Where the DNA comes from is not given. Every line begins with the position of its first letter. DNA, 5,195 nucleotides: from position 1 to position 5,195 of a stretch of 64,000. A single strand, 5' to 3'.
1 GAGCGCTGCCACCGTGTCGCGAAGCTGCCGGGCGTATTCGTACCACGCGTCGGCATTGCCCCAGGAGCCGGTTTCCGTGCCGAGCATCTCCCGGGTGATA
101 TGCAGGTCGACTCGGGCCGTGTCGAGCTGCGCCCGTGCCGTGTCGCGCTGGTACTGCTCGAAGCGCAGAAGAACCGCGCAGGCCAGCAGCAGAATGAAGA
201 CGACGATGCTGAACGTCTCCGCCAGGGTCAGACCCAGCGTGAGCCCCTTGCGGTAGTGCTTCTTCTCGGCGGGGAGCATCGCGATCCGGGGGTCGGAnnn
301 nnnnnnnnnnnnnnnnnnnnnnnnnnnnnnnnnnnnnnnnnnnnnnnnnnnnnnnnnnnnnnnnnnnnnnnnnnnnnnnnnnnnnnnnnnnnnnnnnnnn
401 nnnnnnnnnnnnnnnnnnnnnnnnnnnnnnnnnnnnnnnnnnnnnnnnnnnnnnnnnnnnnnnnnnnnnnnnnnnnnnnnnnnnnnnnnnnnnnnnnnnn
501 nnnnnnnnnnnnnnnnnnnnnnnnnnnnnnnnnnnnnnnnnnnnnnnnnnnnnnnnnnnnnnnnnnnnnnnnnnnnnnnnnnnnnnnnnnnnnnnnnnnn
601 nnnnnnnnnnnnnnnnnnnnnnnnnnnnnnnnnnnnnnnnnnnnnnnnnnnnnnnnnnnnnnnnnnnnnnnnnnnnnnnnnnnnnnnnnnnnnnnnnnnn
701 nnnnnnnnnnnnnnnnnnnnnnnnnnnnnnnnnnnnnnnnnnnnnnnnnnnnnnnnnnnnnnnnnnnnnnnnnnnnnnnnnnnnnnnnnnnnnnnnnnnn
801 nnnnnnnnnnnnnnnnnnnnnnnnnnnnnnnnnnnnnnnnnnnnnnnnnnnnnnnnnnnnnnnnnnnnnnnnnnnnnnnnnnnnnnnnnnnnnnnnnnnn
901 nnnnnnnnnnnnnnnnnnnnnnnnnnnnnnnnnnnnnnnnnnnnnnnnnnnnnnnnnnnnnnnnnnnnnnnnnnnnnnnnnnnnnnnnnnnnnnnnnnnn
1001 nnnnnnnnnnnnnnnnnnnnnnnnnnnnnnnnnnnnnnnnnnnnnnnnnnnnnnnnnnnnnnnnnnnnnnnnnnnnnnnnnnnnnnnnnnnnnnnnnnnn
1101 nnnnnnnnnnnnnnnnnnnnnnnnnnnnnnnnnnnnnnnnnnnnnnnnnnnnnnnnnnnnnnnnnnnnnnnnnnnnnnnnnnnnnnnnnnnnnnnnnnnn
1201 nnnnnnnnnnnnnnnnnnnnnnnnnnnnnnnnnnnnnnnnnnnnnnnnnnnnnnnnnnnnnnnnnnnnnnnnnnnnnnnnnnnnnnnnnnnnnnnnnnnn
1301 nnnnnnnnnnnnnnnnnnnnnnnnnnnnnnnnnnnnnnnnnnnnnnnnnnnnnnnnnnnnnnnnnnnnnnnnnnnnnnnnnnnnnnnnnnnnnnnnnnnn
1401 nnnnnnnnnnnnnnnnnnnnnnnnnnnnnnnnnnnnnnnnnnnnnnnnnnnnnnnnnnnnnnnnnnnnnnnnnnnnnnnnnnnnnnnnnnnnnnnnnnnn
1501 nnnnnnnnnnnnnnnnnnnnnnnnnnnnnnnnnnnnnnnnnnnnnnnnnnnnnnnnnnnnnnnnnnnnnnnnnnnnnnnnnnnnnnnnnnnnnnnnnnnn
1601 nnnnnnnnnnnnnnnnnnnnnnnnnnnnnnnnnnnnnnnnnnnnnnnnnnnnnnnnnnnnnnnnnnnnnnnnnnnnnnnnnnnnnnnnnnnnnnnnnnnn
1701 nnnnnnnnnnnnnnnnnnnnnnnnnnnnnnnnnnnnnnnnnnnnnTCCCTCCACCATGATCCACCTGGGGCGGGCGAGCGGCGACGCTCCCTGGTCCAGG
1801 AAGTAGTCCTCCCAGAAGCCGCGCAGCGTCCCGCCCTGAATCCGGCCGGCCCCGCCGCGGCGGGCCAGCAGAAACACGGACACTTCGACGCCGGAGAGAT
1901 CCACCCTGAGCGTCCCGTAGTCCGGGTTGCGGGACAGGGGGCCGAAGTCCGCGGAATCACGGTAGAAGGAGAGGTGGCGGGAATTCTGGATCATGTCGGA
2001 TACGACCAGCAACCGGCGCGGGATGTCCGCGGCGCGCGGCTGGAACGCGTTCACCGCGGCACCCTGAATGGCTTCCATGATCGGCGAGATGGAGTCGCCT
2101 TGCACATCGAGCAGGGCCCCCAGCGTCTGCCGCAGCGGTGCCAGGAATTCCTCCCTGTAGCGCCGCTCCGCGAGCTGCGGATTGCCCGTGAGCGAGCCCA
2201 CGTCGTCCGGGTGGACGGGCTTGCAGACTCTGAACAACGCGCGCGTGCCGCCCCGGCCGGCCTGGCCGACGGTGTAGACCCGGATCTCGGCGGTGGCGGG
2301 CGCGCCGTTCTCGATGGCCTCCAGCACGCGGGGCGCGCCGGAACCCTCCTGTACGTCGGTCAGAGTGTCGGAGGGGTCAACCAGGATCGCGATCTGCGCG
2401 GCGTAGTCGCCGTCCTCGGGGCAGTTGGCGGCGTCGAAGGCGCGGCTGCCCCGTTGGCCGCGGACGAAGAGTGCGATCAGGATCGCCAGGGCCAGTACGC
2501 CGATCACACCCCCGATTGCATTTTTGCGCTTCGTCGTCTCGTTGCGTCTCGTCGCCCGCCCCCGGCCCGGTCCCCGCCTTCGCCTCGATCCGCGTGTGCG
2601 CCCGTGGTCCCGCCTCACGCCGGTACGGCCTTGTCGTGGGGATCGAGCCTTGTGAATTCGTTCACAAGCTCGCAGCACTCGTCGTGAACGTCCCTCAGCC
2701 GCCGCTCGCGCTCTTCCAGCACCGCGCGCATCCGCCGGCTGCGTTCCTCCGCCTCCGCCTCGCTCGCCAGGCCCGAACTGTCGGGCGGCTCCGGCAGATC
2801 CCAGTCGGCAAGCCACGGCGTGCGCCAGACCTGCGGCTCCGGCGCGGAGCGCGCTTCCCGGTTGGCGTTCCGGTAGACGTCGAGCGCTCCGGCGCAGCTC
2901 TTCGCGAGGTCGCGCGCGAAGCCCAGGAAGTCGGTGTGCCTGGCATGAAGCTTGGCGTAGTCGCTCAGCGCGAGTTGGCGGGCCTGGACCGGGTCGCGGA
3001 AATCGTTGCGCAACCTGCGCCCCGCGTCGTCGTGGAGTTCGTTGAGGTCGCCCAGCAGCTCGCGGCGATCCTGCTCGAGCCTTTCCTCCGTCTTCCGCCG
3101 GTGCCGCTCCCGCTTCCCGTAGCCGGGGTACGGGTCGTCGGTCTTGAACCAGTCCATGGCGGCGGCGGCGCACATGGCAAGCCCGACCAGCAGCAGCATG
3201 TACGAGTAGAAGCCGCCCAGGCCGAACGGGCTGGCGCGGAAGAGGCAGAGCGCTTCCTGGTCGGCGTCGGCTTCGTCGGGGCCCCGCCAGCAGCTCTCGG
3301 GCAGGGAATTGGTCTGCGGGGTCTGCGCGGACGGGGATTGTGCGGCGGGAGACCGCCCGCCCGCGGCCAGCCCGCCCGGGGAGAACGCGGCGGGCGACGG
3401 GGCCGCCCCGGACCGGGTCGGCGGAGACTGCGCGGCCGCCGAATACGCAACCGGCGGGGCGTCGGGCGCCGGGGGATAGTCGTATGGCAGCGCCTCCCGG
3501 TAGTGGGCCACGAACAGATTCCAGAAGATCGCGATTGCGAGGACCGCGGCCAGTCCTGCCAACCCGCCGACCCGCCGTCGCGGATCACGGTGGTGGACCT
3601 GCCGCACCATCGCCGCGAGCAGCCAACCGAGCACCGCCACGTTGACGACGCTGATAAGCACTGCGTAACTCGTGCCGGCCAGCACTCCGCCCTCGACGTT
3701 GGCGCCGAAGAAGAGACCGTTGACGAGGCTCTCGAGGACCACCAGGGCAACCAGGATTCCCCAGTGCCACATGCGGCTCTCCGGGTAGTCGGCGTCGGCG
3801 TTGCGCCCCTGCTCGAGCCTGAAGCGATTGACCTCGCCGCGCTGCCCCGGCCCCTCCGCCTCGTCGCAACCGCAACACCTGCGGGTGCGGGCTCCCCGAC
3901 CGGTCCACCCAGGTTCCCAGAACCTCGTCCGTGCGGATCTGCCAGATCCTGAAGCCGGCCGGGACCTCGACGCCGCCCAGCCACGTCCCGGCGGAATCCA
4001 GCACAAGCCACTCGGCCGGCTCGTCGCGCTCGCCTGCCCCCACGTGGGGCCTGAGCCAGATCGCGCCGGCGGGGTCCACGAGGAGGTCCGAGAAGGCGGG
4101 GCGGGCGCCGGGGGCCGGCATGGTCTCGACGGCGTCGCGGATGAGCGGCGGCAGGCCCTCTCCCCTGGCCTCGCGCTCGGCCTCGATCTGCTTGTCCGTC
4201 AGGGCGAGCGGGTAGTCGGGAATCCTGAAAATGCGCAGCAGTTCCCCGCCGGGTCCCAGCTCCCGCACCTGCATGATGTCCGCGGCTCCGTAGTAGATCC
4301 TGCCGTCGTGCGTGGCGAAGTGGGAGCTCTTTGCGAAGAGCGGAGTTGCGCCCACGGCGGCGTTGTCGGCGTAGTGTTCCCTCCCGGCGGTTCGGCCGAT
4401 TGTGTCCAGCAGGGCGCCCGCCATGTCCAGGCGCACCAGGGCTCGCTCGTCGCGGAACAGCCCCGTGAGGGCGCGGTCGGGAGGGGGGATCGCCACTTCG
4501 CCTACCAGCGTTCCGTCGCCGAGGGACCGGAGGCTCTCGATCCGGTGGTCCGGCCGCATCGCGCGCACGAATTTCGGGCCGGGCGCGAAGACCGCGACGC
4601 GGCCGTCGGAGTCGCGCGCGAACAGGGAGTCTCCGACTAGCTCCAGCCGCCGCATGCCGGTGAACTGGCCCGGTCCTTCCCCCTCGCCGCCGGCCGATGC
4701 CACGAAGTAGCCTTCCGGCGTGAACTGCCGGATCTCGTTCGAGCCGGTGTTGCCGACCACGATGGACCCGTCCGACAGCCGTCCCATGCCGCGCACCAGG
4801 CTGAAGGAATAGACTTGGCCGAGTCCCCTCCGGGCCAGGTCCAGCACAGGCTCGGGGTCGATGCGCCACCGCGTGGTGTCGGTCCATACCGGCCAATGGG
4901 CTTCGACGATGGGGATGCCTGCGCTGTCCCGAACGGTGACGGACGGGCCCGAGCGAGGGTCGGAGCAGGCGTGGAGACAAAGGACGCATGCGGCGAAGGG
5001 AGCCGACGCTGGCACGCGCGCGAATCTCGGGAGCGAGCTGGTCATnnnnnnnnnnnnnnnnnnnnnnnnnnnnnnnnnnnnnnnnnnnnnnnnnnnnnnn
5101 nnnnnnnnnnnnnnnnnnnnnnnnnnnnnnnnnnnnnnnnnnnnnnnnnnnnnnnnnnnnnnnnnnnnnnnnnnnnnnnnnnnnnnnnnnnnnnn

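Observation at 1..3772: ZorAB-like proton-channel module coupled to a membrane vWA protein and a TM coiled-coil protein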

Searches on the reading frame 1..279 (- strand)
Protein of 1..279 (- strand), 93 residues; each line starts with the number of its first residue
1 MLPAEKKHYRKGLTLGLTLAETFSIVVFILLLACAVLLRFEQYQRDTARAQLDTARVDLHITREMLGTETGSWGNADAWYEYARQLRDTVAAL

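Call 5: search_protein_families(library=pfam, proteins=[window:1-279:-], max_evalue=1)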
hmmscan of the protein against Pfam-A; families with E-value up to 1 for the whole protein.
window:1-279:- (93 aa): 0 families

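Call 6: search_protein_families(library=padloc, proteins=[window:1-279:-], max_evalue=1)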
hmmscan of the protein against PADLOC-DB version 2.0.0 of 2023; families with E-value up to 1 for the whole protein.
window:1-279:- (93 aa): 0 families

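Call 7: search_protein_families(library=ncbifam, proteins=[window:1-279:-], max_evalue=1)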
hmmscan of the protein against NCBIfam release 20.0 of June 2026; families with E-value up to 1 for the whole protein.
window:1-279:- (93 aa): 0 families

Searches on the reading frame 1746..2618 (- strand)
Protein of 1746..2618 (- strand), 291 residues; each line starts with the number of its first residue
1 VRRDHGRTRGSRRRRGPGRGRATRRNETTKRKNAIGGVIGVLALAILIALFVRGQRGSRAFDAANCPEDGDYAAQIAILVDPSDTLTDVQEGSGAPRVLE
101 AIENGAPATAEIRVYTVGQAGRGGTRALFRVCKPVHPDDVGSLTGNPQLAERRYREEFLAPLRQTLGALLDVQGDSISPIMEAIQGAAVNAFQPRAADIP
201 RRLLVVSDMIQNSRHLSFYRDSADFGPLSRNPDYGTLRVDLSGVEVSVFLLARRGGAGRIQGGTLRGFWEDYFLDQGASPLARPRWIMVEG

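Call 5: search_protein_families(library=pfam, proteins=[window:1746-2618:-], max_evalue=1)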
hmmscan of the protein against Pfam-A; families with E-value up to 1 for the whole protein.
window:1746-2618:- (291 aa): 0 families

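Call 6: search_protein_families(library=padloc, proteins=[window:1746-2618:-], max_evalue=1)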
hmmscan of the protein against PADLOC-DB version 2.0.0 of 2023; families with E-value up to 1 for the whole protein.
window:1746-2618:- (291 aa): 0 families

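Call 7: search_protein_families(library=ncbifam, proteins=[window:1746-2618:-], max_evalue=1)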
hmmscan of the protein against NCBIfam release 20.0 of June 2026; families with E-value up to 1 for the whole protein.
window:1746-2618:- (291 aa): 0 families

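Call 41: search_solved_structures(query=A7, max_evalue=10, show_alignments=3)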
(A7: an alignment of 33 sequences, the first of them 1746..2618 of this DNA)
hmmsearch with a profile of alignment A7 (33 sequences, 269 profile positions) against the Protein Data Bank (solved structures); distinct sequences matched with E-value up to 10: 1.
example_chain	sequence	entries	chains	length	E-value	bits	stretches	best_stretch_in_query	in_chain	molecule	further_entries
9leg_E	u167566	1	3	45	1.3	11.5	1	4-36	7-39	AmoD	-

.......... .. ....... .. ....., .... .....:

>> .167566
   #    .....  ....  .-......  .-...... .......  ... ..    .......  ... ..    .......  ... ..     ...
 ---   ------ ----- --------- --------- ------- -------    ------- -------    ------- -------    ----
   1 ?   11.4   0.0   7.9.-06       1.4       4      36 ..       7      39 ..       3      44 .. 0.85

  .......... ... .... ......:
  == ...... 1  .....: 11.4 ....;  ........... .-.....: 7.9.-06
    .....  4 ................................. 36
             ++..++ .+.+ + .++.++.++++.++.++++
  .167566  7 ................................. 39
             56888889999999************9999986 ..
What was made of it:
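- On vWA domain: No Pfam or PDB sequence hit was found (calls 5, 41).
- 1743..2618 (-): G2, 291 aa. It has an Arg-rich N-terminus, one TM helix and a vWA-fold domain inferred to be periplasmic. The MIDAS-like residues are D81, S83, D84, S178 and D208, and Cys66 and Cys132 are invariant. No Pfam or PDB sequence hit (calls 5, 41).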

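Call 48: find_homologous_proteins(query=window:1746-2618:-)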
Query window:1746-2618:- (291 aa): 85 proteins with E <= 0.001 among 8000 candidates.
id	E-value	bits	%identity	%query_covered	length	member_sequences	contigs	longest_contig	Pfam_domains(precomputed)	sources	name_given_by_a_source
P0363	3.0e-162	557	100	87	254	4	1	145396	-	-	-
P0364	2.4e-160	551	87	93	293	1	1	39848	-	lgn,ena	-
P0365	2.1e-159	548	89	93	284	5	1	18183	-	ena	-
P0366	1.1e-158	545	87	93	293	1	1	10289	-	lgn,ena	-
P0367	1.4e-157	542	91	92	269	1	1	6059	-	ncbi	-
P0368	5.3e-157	540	87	95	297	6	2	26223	-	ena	-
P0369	2.4e-154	531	86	93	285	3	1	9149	-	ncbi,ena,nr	ncbi:MAG: hypothetical protein F4X60_14265 [Gemmatimonadetes bacterium]|nr:hypothetical protein [Gem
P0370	2.5e-153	528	84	95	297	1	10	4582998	-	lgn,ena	-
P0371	4.8e-146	504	84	92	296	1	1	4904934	-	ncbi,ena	-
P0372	1.2e-144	499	88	88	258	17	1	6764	-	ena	-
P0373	1.2e-143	496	85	90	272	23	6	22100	-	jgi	-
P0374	9.1e-143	493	87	87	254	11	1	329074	-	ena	-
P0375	1.0e-142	493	85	92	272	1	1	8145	-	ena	-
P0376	3.3e-141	488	86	84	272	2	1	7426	-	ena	-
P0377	4.0e-141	487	80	94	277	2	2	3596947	-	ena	-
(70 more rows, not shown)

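Call 59: predict_structure(alignment_id=A9)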
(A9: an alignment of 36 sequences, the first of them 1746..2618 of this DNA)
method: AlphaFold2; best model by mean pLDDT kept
length: 291 residues; sequences in the alignment: 36
mean_pLDDT: 84.1   pTM: 0.77
mean pLDDT of the five models: 84.1, 83.8, 83.0, 82.4, 81.0
residues with pLDDT >= 90: 150; 70-90: 93; 50-70: 31; < 50: 17
segments of 3 or more residues with pLDDT < 50: 1-3, 5-7, 12-16, 18-21
pLDDT, mean of each block of 10 residues (from residue 1): 47 48 54 76 90 69 94 97 78 91 97 95 93 96 90 97 94 78 94 94 93 78 83 86 94 77 85 89 83 66
secondary structure, 60 per line:
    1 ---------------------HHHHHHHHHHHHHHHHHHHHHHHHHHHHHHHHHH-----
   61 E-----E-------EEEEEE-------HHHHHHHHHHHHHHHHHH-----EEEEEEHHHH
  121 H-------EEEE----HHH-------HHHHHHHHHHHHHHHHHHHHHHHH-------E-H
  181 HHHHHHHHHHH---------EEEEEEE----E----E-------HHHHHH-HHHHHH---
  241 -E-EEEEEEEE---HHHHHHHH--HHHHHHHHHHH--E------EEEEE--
elements in order: H22-55 E75-80 H88-105 E111-116 H117-121 E129-132 H147-170 H180-191 E201-207 H225-230 H232-237 E244-251 H255-262 H265-275 E285-289
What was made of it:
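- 1743..2618 (-): AF2 pLDDT 84, pTM 0.77 (call 59).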

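Call 63: fold_search(model_id=the predicted structure, library=pdb)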
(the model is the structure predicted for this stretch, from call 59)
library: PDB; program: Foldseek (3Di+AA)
matches with E <= 10: 651; with E <= 0.001: 13
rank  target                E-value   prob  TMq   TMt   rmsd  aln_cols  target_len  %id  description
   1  8s7c_A                2.7e-05  1.00  0.37  0.13   9.4       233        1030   15  Ternary Complex of Cachd1, FZD5 and LRP6 (released 2024-04-24)
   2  6rhv_C                1.8e-04  1.00  0.36  0.55   7.8       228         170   13  Crystal structure of mouse CD11b I-domain (CD11b-I) in complex with Staphylococcus aureus octameric bi-component leuko (released 2019-12-18)
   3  3k6s_A                2.6e-04  1.00  0.37  0.12   8.6       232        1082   14  Structure of integrin alphaXbeta2 ectodomain (released 2010-01-12)
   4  9hll_A                2.8e-04  1.00  0.37  0.55   7.7       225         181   12  murine aM I-domain in complex with nanobody aCR3 (released 2025-12-17)
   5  4jdu                  3.3e-04  1.00  0.35  0.48   7.6       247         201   13  The crystal structure of an aerotolerance-related membrane protein from Bacteroides fragilis NCTC 9343 with multiple mut (released 2013-03-27)
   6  6rhw_C                3.6e-04  1.00  0.36  0.56   7.0       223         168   12  Crystal structure of human CD11b I-domain (CD11b-I) in complex with Staphylococcus aureus octameric bi-component leuko (released 2019-12-18)
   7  5oqj_6                4.3e-04  1.00  0.33  0.30   7.9       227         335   10  STRUCTURE OF YEAST TRANSCRIPTION PRE-INITIATION COMPLEX WITH TFIIH (released 2018-04-25)
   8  3ibs_A                6.3e-04  1.00  0.35  0.47   8.5       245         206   13  Crystal structure of conserved hypothetical protein BatB from Bacteroides thetaiotaomicron (released 2009-08-25)
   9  5es4_A                7.2e-04  1.00  0.36  0.12   7.5       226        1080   12  RE-REFINEMENT OF INTEGRIN ALPHAXBETA2 ECTODOMAIN IN THE CLOSED/BENT CONFORMATION (released 2016-03-02)
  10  8ebu_E                7.2e-04  1.00  0.34  0.27  12.3       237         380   14  XPC release from Core7-XPA-DNA (Cy5) (released 2023-04-19)
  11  3bn3_A                7.2e-04  1.00  0.33  0.48   7.1       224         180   10  crystal structure of ICAM-5 in complex with aL I domain (released 2008-08-19)
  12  4m76_B                8.1e-04  1.00  0.36  0.52   7.3       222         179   13  Integrin I domain of complement receptor 3 in complex with C3d (released 2013-10-02)
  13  8ebt_E                9.8e-04  0.99  0.32  0.26  12.7       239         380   12  XPA repositioning Core7 of TFIIH relative to XPC-DNA lesion (Cy5) (released 2023-04-19)
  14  3qa3_I                1.0e-03  1.00  0.38  0.55   6.9       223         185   13  Crystal Structure of A-domain in complex with antibody (released 2011-11-30)
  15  9t3y_A                1.0e-03  1.00  0.38  0.17   8.8       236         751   13  Cryo-EM structure of alphaM/beta2:C3d-anti-CR3-Nb headpiece complex (HPO2 3D class reconstruction) (released 2026-03-25)
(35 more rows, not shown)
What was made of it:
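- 1743..2618 (-): Foldseek finds vWA domains, E 2.7e-5 to 4e-3 (call 63).
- On vWA domain: The top 50 Foldseek PDB hits are almost all vWA or integrin I domains (E 2.7e-5 to 4e-3, prob about 1.0, TM-score 0.45-0.56 normalised by target length for the isolated-domain targets) (calls 59, 63).
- G2 has a vWA fold (calls 59, 63).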

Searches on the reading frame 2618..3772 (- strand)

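Call 5: search_protein_families(library=pfam, proteins=[window:2618-3772:-], max_evalue=1)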
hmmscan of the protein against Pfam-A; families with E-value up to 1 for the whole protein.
window:2618-3772:- (385 aa): 0 families

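Call 6: search_protein_families(library=padloc, proteins=[window:2618-3772:-], max_evalue=1)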
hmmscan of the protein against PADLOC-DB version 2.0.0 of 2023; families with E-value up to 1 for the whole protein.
window:2618-3772:- (385 aa): 0 families

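Call 7: search_protein_families(library=ncbifam, proteins=[window:2618-3772:-], max_evalue=1)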
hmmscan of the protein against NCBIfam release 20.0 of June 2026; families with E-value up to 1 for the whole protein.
window:2618-3772:- (385 aa): 3 families
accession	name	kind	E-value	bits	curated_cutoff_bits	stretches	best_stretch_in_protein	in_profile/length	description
TIGR04206.1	near_ArtA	hypoth_equivalog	0.056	13.6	90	1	43-96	64-119/139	TIGR04206 family protein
TIGR00932.1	2a37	subfamily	0.066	12.7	238.3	1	7-86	149-225/275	monovalent cation:proton antiporter-2 (CPA2) family protein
TIGR04299.1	antiport_PotE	equivalog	0.099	11.8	560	1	19-83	135-198/430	putrescine-ornithine antiporter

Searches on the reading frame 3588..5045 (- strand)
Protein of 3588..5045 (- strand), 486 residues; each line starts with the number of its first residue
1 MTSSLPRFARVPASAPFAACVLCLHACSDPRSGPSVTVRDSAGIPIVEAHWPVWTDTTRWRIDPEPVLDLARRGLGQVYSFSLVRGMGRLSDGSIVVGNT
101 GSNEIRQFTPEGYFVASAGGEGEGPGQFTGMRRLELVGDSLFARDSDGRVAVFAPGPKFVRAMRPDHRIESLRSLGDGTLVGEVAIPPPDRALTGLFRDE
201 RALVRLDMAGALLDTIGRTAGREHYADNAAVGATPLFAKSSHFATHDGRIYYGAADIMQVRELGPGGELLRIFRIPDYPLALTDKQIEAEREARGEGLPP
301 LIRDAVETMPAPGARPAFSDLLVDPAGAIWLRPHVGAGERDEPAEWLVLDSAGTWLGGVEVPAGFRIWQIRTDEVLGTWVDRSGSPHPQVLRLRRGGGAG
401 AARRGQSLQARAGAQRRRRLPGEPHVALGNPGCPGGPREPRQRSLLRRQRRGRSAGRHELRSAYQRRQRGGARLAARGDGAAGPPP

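Call 5: search_protein_families(library=pfam, proteins=[window:3588-5045:-], max_evalue=1)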
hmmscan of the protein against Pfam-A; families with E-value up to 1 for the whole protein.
window:3588-5045:- (486 aa): 0 families

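Call 6: search_protein_families(library=padloc, proteins=[window:3588-5045:-], max_evalue=1)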
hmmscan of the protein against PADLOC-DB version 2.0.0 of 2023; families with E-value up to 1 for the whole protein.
window:3588-5045:- (486 aa): 0 families

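Call 7: search_protein_families(library=ncbifam, proteins=[window:3588-5045:-], max_evalue=1)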
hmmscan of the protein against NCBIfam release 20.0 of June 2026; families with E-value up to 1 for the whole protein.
window:3588-5045:- (486 aa): 1 family
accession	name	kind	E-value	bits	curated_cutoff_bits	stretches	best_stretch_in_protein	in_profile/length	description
NF035926.1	scyF_NHL_VPEP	equivalog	0.0058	15.8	350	1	90-155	160-228/376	scytonemin biosynthesis PEP-CTERM protein ScyF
